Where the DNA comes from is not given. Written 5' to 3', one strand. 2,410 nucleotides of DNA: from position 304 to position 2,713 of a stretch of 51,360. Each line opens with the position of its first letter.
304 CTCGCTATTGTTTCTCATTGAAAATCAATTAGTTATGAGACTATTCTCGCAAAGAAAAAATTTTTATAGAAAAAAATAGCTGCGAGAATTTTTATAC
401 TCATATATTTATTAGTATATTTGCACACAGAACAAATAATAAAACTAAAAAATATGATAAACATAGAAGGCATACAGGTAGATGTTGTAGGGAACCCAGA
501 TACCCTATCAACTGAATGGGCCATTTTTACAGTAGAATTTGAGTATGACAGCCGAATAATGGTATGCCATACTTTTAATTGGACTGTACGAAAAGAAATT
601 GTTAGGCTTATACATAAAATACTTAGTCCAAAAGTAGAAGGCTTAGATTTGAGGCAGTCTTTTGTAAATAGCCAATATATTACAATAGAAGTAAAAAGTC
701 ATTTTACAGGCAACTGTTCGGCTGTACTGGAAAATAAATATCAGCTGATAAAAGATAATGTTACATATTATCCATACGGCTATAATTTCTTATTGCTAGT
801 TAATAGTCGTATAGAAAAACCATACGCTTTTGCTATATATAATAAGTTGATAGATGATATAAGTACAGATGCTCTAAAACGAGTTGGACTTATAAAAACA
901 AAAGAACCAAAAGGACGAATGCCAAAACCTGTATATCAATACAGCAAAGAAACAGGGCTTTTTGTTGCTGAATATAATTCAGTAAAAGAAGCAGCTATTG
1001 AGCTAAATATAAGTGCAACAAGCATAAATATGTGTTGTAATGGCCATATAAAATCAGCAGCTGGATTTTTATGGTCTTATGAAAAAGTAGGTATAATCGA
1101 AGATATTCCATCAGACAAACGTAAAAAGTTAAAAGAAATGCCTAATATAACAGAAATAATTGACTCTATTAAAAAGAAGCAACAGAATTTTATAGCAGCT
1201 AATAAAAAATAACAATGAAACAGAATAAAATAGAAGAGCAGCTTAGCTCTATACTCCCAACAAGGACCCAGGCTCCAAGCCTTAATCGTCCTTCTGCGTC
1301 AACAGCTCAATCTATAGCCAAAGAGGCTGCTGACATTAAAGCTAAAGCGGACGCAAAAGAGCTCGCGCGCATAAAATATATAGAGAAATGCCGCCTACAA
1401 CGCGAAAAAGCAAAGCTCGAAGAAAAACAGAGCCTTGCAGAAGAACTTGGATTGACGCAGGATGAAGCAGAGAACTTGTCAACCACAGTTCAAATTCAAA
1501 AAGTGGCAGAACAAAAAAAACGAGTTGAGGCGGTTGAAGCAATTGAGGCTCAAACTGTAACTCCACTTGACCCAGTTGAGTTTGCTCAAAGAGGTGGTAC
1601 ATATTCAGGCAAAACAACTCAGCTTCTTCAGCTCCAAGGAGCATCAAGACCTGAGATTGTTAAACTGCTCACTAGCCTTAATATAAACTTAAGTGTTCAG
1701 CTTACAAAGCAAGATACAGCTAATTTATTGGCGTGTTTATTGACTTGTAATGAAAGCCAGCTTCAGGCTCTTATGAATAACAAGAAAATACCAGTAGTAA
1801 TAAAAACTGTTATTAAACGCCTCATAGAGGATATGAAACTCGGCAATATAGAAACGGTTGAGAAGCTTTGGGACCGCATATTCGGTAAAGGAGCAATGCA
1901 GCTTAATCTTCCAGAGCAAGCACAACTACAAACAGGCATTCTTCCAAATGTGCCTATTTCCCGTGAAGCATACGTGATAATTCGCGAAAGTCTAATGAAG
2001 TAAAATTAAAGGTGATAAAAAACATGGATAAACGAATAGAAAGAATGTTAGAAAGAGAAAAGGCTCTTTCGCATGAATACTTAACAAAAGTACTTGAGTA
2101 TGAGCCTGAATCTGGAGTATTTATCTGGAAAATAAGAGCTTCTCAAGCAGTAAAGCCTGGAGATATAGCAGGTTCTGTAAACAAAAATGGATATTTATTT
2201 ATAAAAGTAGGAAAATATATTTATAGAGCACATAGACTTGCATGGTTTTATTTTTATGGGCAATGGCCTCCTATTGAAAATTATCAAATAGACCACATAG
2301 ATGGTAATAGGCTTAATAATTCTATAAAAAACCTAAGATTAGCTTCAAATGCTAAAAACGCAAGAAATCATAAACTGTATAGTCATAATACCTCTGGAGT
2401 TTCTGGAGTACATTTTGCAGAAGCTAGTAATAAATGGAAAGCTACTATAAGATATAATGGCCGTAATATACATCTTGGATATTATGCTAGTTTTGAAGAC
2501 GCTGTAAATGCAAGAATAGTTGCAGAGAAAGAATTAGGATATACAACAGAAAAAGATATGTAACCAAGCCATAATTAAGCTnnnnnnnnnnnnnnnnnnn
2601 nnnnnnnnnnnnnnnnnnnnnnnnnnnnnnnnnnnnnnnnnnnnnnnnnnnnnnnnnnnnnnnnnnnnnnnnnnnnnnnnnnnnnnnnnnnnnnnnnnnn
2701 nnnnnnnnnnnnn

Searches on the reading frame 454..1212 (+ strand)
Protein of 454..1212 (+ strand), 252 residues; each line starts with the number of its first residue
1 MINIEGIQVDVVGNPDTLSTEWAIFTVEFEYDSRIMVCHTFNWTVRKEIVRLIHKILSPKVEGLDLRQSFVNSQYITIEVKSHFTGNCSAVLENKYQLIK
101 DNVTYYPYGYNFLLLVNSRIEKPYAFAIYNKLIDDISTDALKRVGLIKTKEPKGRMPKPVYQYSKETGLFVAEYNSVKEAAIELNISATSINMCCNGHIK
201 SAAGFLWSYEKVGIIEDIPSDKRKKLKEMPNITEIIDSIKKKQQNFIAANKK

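Call 13: search_protein_families(library=phrogs, proteins=[window:454-1212:+])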
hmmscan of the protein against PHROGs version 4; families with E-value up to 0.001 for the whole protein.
window:454-1212:+ (252 aa): 2 families
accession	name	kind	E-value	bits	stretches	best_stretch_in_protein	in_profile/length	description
phrog_20162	-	DNA, RNA and nucleotide metabolism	2.1e-05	25.8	1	158-209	31-81/88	HNH endonuclease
phrog_3855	-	DNA, RNA and nucleotide metabolism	8.3e-05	24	1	157-212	5-59/115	HTH DNA binding protein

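Call 38: search_protein_families(library=pfam, max_evalue=0.01, proteins=[window:454-1212:+])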
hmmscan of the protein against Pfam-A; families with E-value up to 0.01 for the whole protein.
window:454-1212:+ (252 aa): 2 families
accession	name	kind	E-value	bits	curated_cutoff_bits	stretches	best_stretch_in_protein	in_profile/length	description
PF22083.2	I-HmuI_NUMOD-like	-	8e-07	29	27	1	173-206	11-44/46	DNA endonuclease I-HmuI-like, NUMOD-like domain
PF07453.19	NUMOD1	-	1.3e-06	28.9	22.8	1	158-194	1-36/37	NUMOD1 domain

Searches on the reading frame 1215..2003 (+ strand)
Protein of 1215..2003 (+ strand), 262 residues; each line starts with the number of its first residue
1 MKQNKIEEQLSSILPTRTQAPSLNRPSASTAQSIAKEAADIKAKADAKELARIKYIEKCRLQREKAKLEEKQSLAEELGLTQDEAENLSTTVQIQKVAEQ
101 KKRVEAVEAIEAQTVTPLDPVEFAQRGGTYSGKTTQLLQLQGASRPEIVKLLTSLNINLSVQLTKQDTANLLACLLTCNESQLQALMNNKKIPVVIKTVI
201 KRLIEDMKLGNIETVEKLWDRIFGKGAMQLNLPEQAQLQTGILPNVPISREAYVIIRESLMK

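Call 13: search_protein_families(library=phrogs, proteins=[window:1215-2003:+])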
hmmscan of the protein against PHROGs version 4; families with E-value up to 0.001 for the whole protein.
window:1215-2003:+ (262 aa): 1 family
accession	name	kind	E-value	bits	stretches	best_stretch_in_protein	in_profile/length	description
phrog_15125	-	unknown function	6.1e-10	39.9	1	159-239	41-126/155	-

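Call 38: search_protein_families(library=pfam, max_evalue=0.01, proteins=[window:1215-2003:+])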
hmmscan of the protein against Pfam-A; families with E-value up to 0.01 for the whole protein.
window:1215-2003:+ (262 aa): 0 families

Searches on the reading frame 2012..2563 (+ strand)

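Call 13: search_protein_families(library=phrogs, proteins=[window:2012-2563:+])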
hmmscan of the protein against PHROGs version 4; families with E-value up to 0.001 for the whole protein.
window:2012-2563:+ (183 aa): 17 families
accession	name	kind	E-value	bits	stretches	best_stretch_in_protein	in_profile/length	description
phrog_99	-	DNA, RNA and nucleotide metabolism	1.8e-65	223.1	1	6-177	96-262/383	HNH endonuclease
phrog_4578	-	DNA, RNA and nucleotide metabolism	2.8e-30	105.9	1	72-181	13-120/130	HNH endonuclease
phrog_3593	-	DNA, RNA and nucleotide metabolism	3.2e-22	80.2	1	54-182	76-201/210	HNH endonuclease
phrog_374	-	DNA, RNA and nucleotide metabolism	4.7e-18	66.3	1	77-176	314-407/617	HNH endonuclease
phrog_59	-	DNA, RNA and nucleotide metabolism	1e-17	65.7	1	35-158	157-281/423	HNH endonuclease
phrog_959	-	DNA, RNA and nucleotide metabolism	2.8e-13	50.8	1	55-130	38-119/138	HNH endonuclease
phrog_13470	-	DNA, RNA and nucleotide metabolism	2.1e-09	38.7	1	102-174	65-141/152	HNH endonuclease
phrog_1891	-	DNA, RNA and nucleotide metabolism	7.3e-09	36.4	1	55-122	146-216/255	HNH endonuclease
phrog_826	-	DNA, RNA and nucleotide metabolism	1.3e-08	35.8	1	54-121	90-159/281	HNH endonuclease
phrog_24751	-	DNA, RNA and nucleotide metabolism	2e-08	35.3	1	129-171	10-52/65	HNH endonuclease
phrog_15471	-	DNA, RNA and nucleotide metabolism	1.7e-06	29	1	72-145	33-92/183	HNH endonuclease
phrog_953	-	DNA, RNA and nucleotide metabolism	3.3e-06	27.7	1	126-171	311-357/420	HNH endonuclease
phrog_1492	-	DNA, RNA and nucleotide metabolism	6.7e-06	26.5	1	52-119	88-158/414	HNH endonuclease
phrog_14913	-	DNA, RNA and nucleotide metabolism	1.1e-05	26.5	1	89-155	57-129/149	HNH endonuclease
phrog_1872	-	DNA, RNA and nucleotide metabolism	3e-05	25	1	15-97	15-86/166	endonuclease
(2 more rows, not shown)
